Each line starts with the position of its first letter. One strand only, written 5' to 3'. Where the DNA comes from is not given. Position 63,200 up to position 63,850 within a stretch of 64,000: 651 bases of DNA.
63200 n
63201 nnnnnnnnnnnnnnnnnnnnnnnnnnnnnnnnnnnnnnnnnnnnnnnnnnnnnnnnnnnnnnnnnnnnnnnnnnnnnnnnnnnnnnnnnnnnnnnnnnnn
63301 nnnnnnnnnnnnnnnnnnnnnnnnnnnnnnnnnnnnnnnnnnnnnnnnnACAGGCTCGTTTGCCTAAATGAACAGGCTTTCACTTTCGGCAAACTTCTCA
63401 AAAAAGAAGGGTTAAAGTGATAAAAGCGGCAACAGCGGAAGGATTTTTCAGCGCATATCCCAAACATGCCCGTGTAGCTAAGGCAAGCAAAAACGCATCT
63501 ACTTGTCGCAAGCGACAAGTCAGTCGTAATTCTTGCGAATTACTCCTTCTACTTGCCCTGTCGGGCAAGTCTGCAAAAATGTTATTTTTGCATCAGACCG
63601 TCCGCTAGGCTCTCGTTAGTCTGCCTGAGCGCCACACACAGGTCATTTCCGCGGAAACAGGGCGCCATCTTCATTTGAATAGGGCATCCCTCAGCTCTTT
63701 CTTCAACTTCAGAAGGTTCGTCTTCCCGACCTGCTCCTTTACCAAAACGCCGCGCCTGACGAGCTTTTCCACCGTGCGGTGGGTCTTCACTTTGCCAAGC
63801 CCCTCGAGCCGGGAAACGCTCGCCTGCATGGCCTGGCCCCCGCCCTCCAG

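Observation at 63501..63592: Four back-to-back perfect palindromes (7-9-bp stems) within 92 bp of intergenic DNA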

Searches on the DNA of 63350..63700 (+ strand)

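Call 26: search_rna_families(source=window, start=63350, end=63700, threshold=evalue, max_evalue=10, show_alignments=2)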
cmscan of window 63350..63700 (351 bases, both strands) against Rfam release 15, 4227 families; matches with E-value up to 10: 2.
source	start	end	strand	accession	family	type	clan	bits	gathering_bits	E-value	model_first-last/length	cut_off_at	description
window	63551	63580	-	RF01844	SmY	Gene; snRNA; splicing;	-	14.9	39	0.66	48-79/80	no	SmY spliceosomal RNA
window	63556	63657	-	RF01877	MIAT_exon5_3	Gene; lncRNA;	-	10.4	90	0.2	279-382/382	no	Myocardial infarction associated transcript exon 5 conserved region 3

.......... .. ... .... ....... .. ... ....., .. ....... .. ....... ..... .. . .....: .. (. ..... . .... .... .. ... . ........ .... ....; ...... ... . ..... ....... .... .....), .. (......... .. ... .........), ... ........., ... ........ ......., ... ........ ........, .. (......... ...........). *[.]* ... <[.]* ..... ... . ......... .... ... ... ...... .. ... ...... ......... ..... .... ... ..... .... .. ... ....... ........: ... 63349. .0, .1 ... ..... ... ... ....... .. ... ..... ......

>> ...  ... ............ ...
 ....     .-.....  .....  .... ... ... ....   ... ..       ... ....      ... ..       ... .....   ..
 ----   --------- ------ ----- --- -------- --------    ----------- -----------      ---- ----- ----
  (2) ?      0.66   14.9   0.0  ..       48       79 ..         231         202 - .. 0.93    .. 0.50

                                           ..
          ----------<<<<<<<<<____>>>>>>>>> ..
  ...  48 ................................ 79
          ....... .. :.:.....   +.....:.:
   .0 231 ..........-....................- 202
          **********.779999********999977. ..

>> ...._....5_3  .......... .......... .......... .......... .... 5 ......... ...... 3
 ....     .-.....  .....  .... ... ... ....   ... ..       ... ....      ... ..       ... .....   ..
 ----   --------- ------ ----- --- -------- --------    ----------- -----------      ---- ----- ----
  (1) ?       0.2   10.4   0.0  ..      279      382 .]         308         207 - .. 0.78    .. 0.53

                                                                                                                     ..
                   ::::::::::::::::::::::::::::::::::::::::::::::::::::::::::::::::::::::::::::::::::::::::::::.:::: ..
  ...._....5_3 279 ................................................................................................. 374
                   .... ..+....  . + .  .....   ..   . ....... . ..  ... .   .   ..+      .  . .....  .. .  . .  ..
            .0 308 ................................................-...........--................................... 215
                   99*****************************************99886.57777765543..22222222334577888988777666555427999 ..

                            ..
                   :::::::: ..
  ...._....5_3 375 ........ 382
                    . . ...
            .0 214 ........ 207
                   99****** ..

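Call 67: search_dna_similar(query=window:63440-63660:+, collection=plasmids, mode=distant, max_evalue=0.01, max_rows=10)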
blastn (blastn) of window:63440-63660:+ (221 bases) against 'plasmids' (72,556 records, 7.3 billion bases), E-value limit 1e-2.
No match.

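Call 68: search_dna_similar(query=window:63440-63660:+, collection=phages, mode=distant, max_evalue=0.01, max_rows=10)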
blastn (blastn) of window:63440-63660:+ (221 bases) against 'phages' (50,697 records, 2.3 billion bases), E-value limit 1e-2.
No match.

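Call 70: build_rna_model(alignment_id=A2, structure=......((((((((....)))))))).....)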
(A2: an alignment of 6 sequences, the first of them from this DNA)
Model R1 built from alignment A2 (6 sequences, 31 columns); structure: as given.
model positions 31; base pairs 8; branch points 0; effective number of sequences 6; information 1.099 bits per position. Calibrated on 0.2 Mb of random sequence (short: E-values are rough).
structure used (alignment columns):
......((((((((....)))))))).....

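Call 72: search_with_rna_model(model_id=R1, sources=[window, L006, L007, L052, L053], filters=off, max_evalue=10, show_alignments=0)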
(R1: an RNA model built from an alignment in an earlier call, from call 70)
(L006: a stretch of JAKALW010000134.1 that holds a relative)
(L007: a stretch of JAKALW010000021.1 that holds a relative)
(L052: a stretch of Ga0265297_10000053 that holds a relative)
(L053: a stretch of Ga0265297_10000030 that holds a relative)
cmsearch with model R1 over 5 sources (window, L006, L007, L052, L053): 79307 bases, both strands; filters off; matches with E-value up to 10: 29.
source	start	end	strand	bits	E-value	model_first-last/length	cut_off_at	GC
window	63545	63575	+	43.4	5.4e-10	1-31/31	no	0.58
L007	7200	7230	-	43.2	6e-10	1-31/31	no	0.52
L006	2196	2226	+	42.9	7.7e-10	1-31/31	no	0.48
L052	619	649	-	42.1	1.3e-09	1-31/31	no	0.52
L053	2101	2131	-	40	5.2e-09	1-31/31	no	0.58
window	63495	63525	+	38.3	1.7e-08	1-31/31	no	0.52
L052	624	643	+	18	0.012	7-26/31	no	0.5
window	63501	63520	-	17.7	0.015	7-26/31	no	0.5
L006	2202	2221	-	17.3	0.019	7-26/31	no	0.55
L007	7205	7224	+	17.3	0.02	7-26/31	no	0.6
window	63551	63570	-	17.1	0.022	7-26/31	no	0.6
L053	2106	2125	+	15.2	0.078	7-26/31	no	0.55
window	27866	27881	+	14.6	0.11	9-24/31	no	0.44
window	61707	61737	+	12.7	0.41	1-31/31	no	0.58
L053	2053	2083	-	12.6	0.44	1-31/31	no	0.68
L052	1034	1060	+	10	2.5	1-31/31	no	0.56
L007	7102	7135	+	9.8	2.7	1-31/31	no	0.38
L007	2233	2272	-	8.6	6.1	1-31/31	no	0.6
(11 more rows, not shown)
